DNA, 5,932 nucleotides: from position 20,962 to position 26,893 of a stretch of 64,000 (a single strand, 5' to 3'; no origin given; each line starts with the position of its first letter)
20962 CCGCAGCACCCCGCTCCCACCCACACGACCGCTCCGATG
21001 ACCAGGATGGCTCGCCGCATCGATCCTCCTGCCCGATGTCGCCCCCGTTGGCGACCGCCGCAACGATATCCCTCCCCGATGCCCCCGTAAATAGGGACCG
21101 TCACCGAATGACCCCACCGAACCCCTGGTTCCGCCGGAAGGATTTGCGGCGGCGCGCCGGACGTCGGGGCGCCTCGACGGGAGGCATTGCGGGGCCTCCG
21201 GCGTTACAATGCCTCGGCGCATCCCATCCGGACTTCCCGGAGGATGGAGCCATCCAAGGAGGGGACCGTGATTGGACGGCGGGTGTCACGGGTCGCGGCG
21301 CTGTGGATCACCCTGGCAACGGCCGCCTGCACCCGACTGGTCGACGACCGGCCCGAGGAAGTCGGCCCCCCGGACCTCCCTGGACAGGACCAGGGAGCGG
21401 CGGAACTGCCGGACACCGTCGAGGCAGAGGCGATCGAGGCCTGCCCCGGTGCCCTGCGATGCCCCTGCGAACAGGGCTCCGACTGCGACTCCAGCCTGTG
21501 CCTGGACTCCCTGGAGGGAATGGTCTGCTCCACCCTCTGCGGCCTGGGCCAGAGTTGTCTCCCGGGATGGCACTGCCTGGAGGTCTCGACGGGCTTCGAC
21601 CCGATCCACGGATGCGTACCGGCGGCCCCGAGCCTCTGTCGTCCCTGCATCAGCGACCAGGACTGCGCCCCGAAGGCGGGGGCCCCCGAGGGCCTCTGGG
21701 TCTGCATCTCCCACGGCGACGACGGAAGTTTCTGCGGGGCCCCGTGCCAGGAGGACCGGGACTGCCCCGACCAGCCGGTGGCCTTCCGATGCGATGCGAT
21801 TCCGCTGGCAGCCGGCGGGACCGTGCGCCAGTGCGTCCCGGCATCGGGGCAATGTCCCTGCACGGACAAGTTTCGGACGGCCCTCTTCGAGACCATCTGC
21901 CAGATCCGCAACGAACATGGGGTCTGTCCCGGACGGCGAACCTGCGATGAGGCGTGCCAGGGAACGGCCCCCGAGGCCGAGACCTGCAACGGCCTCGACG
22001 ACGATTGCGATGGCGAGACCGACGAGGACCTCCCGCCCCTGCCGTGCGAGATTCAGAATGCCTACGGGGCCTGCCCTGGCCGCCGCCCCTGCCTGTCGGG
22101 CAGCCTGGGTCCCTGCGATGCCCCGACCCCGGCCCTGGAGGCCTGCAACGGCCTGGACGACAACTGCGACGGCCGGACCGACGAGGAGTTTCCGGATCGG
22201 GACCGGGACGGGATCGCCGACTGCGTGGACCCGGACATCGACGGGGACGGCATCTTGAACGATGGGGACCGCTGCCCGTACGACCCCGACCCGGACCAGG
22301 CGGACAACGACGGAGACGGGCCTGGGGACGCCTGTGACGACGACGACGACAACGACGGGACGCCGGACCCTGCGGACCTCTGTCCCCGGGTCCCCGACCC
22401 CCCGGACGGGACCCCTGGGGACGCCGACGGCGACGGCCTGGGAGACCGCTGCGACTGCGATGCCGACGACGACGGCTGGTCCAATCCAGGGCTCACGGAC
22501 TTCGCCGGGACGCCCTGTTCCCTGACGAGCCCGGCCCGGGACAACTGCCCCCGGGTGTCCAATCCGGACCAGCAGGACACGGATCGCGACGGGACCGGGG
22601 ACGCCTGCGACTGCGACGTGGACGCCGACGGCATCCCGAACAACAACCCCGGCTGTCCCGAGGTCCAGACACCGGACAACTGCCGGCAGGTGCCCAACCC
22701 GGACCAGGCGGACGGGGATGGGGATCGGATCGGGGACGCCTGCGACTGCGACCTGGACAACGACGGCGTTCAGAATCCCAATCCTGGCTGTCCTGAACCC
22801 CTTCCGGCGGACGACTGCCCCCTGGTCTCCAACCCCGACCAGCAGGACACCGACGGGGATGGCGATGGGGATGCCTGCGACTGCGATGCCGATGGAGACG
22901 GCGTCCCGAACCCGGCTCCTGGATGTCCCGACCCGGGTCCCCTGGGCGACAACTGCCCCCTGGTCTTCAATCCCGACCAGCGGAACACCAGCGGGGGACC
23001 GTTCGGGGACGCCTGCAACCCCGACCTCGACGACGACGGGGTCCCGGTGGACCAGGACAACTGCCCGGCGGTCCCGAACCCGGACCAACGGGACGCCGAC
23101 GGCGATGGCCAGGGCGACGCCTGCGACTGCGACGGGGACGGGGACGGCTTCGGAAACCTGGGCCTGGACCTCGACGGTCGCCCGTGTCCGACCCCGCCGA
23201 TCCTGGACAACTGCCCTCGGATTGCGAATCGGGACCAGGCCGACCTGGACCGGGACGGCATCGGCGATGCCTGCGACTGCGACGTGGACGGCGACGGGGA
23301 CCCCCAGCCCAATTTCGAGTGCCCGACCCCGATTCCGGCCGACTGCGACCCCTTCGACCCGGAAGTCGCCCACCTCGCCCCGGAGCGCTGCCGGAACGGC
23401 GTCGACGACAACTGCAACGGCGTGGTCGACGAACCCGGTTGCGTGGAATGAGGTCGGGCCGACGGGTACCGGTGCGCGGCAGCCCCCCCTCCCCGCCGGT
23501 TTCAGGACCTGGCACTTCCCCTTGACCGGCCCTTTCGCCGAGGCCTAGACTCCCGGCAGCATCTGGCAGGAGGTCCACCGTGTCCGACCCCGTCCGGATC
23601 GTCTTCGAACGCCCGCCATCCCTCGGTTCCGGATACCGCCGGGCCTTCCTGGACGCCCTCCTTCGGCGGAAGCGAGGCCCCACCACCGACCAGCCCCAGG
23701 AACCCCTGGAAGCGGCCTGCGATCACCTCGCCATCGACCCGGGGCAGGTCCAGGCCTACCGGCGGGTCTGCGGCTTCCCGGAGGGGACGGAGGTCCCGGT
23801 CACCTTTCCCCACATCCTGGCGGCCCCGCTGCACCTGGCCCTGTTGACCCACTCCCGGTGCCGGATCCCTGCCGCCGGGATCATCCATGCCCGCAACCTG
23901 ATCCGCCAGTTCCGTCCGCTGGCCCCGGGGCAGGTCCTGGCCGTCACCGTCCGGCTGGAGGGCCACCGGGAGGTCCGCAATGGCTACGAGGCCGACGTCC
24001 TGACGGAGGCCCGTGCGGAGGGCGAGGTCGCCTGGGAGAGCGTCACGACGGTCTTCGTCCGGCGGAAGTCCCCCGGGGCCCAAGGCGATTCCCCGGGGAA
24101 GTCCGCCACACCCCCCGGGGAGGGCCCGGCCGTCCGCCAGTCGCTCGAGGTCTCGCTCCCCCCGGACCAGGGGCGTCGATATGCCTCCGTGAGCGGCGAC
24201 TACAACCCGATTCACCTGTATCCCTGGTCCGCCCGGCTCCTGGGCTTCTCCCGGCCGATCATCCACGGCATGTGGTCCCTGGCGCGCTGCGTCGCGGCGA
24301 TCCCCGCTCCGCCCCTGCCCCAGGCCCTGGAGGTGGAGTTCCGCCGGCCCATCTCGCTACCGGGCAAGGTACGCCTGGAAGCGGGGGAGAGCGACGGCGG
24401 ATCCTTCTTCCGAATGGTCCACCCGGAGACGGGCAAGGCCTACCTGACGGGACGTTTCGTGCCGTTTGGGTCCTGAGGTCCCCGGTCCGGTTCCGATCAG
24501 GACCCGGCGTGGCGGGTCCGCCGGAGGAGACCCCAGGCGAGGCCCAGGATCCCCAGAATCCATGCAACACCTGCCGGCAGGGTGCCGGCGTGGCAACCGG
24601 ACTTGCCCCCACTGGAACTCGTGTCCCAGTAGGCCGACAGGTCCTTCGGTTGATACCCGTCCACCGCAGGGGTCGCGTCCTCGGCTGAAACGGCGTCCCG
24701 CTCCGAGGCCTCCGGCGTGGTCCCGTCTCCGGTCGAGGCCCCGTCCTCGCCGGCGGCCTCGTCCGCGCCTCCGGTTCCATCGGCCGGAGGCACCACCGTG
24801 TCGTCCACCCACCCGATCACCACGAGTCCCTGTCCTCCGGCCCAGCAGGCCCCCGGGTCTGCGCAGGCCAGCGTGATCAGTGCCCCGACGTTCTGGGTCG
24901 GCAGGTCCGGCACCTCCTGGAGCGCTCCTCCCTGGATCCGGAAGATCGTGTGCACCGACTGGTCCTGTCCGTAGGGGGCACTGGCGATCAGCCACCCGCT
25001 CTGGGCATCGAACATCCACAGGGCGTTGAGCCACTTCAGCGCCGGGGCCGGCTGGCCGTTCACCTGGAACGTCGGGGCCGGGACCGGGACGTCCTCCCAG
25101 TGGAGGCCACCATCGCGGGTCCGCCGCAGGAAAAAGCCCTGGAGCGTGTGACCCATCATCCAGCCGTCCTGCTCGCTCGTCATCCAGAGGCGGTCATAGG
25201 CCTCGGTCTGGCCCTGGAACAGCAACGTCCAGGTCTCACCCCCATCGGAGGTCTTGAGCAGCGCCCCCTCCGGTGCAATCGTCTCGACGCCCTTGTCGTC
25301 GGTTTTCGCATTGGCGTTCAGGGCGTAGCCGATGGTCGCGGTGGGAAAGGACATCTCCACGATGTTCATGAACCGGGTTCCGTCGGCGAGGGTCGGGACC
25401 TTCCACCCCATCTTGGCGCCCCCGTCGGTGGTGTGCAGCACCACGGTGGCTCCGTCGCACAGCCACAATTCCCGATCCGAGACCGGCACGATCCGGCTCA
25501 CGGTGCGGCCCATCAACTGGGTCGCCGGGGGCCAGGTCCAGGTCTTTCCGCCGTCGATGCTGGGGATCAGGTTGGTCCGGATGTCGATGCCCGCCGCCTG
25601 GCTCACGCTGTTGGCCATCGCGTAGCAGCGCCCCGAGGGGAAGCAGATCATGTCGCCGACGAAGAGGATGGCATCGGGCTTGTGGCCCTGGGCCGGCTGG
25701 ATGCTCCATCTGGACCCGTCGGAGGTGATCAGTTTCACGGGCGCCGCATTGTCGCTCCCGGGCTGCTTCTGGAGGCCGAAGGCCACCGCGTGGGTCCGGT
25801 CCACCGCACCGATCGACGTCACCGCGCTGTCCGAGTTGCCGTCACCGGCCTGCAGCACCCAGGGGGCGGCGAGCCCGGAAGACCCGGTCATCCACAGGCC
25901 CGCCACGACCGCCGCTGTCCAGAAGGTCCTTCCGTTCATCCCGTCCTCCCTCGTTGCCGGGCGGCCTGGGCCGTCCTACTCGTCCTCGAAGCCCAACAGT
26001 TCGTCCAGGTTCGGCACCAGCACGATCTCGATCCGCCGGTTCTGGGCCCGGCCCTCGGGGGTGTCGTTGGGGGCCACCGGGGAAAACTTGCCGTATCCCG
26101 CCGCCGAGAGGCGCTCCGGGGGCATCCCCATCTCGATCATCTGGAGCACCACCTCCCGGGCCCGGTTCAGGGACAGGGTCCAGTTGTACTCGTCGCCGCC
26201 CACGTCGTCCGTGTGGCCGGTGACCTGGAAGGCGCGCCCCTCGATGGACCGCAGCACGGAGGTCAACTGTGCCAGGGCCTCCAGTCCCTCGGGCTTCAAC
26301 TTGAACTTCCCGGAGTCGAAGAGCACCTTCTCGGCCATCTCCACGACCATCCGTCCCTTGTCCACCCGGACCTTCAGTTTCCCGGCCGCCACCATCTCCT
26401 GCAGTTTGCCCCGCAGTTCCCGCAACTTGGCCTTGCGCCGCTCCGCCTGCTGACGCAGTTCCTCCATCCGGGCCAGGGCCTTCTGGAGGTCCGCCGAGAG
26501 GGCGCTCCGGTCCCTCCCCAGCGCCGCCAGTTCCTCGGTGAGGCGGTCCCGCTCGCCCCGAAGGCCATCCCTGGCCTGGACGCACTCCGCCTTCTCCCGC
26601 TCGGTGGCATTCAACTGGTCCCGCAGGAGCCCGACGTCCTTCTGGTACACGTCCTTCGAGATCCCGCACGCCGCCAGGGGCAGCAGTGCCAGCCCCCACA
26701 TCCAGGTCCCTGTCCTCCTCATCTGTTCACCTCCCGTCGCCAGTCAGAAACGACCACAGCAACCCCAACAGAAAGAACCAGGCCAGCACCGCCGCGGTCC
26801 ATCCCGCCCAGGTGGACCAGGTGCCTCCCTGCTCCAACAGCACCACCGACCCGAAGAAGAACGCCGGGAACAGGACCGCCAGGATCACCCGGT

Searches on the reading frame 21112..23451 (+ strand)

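Call 27: search_protein_families(library=pfam, proteins=[window:21112-23451:+], max_evalue=0.001)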
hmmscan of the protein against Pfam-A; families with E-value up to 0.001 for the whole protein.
window:21112-23451:+ (779 aa): 1 family
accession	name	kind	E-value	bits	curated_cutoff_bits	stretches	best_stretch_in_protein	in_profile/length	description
PF02412.23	TSP_3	-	1.8e-36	124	25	5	632-659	9-36/36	Thrombospondin type 3 repeat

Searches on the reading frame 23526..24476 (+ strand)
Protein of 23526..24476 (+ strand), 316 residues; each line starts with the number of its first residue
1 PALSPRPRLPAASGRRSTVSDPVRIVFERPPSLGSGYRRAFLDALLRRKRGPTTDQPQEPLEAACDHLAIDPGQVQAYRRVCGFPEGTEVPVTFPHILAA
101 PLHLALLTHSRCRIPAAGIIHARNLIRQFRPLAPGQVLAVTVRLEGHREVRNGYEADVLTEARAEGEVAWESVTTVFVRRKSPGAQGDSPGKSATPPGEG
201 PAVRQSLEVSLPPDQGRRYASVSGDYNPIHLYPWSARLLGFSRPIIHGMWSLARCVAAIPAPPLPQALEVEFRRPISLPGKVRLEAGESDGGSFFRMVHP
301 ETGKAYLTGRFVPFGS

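Call 27: search_protein_families(library=pfam, proteins=[window:23526-24476:+], max_evalue=0.001)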
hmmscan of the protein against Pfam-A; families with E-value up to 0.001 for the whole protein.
window:23526-24476:+ (316 aa): 1 family
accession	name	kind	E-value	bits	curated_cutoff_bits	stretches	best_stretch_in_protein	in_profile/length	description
PF01575.25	MaoC_dehydratas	-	2.9e-15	56.4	27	1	195-304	4-117/123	MaoC like domain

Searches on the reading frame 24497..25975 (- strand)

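Call 27: search_protein_families(library=pfam, proteins=[window:24497-25975:-], max_evalue=0.001)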
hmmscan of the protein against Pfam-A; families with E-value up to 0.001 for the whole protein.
window:24497-25975:- (492 aa): 1 family
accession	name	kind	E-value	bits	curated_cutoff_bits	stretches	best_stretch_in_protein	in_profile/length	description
PF14870.12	PSII_BNR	-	2.5e-06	27.4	27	0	133-250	37-138/303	Photosynthesis system II assembly factor YCF48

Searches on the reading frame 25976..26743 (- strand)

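Call 27: search_protein_families(library=pfam, proteins=[window:25976-26743:-], max_evalue=0.001)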
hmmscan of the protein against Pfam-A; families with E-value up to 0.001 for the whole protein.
window:25976-26743:- (255 aa): 2 families
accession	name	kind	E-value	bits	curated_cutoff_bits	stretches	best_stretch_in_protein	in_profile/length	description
PF00691.25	OmpA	-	2.5e-21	76.3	27.2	1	141-236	1-98/98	OmpA family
PF24554.1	DUF7603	-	0.00039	21.6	27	1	39-131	5-97/110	Domain of unknown function (DUF7603)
